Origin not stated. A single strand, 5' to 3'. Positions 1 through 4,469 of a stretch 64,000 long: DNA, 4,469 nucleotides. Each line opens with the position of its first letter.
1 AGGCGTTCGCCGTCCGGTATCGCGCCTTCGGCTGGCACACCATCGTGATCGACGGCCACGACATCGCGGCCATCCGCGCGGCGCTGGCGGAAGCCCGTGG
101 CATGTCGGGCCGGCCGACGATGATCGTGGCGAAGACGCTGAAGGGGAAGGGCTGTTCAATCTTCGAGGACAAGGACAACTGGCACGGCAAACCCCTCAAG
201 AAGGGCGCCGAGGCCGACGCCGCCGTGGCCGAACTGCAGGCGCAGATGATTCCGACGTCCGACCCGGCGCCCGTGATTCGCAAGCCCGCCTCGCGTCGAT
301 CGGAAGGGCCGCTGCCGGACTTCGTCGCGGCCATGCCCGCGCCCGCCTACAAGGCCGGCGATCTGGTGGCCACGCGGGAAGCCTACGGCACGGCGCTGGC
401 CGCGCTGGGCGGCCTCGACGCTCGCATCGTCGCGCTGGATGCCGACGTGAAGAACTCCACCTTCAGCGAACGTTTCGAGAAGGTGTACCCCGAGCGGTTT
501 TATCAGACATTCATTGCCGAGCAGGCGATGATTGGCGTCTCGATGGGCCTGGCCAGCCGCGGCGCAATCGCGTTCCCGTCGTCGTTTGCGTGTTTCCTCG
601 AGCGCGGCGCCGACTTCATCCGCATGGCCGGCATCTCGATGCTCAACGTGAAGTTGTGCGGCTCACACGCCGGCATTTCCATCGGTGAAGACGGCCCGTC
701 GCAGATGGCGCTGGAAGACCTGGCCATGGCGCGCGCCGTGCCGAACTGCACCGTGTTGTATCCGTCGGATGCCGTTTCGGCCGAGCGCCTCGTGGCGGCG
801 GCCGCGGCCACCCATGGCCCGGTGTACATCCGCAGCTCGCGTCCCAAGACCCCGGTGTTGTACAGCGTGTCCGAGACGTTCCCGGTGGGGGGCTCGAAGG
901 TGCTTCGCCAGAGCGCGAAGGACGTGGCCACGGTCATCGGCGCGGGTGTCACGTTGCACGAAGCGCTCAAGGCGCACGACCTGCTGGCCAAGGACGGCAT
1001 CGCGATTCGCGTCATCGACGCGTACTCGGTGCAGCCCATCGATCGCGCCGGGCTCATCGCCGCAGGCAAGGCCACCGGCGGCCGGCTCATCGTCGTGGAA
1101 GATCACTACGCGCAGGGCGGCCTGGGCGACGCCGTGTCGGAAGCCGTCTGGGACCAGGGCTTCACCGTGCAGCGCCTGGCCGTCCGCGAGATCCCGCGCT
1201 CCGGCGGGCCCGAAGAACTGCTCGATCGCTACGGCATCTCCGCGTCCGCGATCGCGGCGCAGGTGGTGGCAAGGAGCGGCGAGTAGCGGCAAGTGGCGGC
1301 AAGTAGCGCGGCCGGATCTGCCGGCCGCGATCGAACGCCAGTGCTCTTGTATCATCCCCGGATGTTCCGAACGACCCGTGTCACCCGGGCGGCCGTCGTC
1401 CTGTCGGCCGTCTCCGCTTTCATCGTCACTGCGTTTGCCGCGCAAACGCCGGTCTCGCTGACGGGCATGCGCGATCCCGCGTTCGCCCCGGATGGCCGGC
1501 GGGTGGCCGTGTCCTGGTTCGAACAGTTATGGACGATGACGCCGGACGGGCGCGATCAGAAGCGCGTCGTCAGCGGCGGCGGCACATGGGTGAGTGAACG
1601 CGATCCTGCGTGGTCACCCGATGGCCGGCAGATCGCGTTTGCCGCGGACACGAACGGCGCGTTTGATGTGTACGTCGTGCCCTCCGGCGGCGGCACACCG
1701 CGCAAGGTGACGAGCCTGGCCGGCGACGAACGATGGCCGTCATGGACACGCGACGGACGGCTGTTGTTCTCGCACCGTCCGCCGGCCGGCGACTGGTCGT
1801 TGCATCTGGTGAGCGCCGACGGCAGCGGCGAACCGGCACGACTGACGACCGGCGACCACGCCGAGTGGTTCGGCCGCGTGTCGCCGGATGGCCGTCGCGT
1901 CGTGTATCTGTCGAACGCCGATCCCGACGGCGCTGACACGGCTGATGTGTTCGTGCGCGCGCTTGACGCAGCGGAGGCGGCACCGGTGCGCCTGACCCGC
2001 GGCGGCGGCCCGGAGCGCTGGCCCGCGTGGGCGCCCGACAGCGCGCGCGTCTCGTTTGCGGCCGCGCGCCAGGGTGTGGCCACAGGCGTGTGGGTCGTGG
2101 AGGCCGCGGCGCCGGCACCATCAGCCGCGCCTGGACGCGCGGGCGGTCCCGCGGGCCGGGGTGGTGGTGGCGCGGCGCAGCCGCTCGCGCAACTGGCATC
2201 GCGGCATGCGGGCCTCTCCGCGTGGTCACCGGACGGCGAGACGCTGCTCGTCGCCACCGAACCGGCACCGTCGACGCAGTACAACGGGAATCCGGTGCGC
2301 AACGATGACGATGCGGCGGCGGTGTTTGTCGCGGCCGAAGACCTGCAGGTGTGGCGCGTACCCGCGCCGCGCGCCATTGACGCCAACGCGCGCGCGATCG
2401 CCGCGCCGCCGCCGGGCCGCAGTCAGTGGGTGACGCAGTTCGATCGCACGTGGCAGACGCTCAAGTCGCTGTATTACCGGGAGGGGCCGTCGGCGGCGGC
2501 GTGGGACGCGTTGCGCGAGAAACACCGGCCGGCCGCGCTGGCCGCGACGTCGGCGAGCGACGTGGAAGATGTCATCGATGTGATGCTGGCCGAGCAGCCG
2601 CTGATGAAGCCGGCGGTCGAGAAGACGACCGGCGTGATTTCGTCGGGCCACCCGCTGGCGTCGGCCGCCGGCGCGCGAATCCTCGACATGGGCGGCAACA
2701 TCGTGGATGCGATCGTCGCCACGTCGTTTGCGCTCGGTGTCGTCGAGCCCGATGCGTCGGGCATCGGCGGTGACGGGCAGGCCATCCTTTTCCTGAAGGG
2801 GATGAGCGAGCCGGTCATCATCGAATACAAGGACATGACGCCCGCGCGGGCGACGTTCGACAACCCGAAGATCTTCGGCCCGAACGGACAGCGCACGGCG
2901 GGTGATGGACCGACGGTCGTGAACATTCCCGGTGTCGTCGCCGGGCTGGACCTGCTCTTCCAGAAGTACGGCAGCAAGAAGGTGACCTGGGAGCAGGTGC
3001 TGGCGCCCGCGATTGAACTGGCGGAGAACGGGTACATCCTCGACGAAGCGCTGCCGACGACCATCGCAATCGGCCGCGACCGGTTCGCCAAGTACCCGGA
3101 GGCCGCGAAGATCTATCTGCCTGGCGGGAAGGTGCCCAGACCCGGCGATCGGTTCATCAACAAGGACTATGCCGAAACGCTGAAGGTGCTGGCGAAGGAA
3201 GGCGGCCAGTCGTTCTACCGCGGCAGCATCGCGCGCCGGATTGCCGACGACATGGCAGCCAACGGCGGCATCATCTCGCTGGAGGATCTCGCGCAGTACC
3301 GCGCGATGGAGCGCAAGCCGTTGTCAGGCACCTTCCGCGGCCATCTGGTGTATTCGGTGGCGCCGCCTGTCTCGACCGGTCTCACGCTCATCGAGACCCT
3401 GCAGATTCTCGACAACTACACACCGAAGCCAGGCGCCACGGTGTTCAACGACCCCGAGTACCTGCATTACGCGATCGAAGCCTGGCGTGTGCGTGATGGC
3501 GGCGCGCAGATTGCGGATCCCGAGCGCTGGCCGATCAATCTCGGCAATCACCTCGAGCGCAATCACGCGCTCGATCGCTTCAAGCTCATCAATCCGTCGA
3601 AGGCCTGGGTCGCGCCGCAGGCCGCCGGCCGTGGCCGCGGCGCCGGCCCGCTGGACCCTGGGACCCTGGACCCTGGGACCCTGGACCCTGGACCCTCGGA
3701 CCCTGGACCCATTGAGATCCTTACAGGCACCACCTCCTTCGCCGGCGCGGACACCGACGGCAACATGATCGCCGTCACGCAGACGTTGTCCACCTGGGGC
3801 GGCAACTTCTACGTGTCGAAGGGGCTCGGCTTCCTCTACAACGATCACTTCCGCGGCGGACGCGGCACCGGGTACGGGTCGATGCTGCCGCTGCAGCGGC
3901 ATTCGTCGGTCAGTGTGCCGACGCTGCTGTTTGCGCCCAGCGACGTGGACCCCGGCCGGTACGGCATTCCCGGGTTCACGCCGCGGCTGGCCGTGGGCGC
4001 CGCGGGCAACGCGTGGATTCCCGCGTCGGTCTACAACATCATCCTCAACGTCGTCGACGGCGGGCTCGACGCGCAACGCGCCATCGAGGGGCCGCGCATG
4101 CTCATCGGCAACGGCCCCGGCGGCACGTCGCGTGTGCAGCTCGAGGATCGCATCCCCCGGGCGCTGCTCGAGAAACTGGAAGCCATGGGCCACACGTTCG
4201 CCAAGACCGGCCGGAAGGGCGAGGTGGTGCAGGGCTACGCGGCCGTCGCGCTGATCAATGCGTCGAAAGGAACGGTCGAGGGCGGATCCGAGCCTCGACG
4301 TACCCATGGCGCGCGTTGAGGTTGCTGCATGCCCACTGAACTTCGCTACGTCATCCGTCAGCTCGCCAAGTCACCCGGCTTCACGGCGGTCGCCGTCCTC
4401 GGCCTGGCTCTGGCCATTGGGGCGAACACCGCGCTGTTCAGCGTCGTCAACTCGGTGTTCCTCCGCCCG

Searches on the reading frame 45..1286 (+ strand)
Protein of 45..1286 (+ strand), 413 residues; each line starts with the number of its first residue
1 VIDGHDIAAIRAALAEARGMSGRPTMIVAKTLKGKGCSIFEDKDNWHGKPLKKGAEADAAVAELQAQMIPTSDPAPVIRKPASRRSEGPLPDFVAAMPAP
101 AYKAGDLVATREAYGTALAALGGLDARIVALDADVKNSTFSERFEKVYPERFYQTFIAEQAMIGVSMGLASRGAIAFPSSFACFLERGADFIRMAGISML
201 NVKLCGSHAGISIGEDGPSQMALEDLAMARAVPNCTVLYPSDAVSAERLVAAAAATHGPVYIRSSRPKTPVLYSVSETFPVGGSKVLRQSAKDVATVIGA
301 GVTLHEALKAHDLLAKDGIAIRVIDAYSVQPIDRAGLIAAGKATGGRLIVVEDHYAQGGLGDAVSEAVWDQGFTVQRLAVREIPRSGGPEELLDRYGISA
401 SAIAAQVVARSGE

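Call 11: search_protein_families(library=pfam, proteins=[window:45-1286:+])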
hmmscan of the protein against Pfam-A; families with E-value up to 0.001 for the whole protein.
window:45-1286:+ (413 aa): 4 families
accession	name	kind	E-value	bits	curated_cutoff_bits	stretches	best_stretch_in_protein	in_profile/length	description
PF02779.29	Transket_pyr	-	2.2e-44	151.6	27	1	108-269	3-172/174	Transketolase, pyrimidine binding domain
PF02780.25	Transketolase_C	-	5.4e-25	88.1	25.9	1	285-403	2-124/124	Transketolase, C-terminal domain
PF00456.26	Transketolase_N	-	1.8e-07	30.9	22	1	3-53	215-265/334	Transketolase, thiamine diphosphate binding domain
PF22613.1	Transketolase_C_1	-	0.00034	21.2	27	1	286-364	4-67/113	Transketolase-like TK C-terminal domain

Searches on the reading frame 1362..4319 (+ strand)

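Call 11: search_protein_families(library=pfam, proteins=[window:1362-4319:+])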
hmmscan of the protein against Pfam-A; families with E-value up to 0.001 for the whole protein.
window:1362-4319:+ (985 aa): 3 families
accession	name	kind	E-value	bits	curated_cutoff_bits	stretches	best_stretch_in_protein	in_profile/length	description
PF01019.26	G_glu_transpept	-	4.3e-105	352.9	27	1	439-981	2-511/512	Gamma-glutamyltranspeptidase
PF07676.18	PD40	-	1.1e-24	86.2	20.9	1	67-105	2-38/38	WD40-like Beta Propeller Repeat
PF14684.11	Tricorn_C1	-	2.7e-05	24.4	24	1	355-410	4-59/59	Tricorn protease C1 domain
